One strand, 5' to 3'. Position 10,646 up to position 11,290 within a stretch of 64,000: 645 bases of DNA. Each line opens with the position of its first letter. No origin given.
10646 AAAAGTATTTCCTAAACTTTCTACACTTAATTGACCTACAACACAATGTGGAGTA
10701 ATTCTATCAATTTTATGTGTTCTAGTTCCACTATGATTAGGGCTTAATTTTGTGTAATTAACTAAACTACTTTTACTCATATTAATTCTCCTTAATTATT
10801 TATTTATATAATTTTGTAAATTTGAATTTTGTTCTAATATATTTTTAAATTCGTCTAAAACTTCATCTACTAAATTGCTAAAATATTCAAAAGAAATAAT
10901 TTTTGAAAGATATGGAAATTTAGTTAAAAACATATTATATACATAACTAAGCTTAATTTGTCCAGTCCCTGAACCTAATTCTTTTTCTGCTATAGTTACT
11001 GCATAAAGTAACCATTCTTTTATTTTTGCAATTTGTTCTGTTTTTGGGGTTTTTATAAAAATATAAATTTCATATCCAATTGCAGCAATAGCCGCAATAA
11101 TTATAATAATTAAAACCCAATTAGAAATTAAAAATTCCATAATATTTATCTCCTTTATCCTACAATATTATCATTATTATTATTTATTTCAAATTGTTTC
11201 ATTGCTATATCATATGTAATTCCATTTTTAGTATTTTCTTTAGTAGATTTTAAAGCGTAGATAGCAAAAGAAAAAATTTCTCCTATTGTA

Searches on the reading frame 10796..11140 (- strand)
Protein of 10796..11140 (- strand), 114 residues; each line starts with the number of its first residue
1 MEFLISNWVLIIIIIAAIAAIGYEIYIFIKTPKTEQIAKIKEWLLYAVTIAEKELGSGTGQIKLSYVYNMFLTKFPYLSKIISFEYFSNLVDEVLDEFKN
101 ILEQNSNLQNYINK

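Call 48: search_protein_families(library=pfam, proteins=[window:10796-11140:-], max_evalue=0.01)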
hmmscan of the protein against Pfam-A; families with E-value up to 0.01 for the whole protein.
window:10796-11140:- (114 aa): 3 families
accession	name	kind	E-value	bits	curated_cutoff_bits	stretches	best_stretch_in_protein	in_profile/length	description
PF09682.15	Phage_holin_6_1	-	0.0015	19.3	24.9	1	9-70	10-71/101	Bacteriophage holin of superfamily 6 (Holin_LLH)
PF20556.3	DUF6768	-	0.0033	17.6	27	1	7-50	41-84/123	Family of unknown function (DUF6768)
PF23937.1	DUF7272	-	0.0034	17.4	27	1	77-113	137-172/196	Family of unknown function (DUF7272)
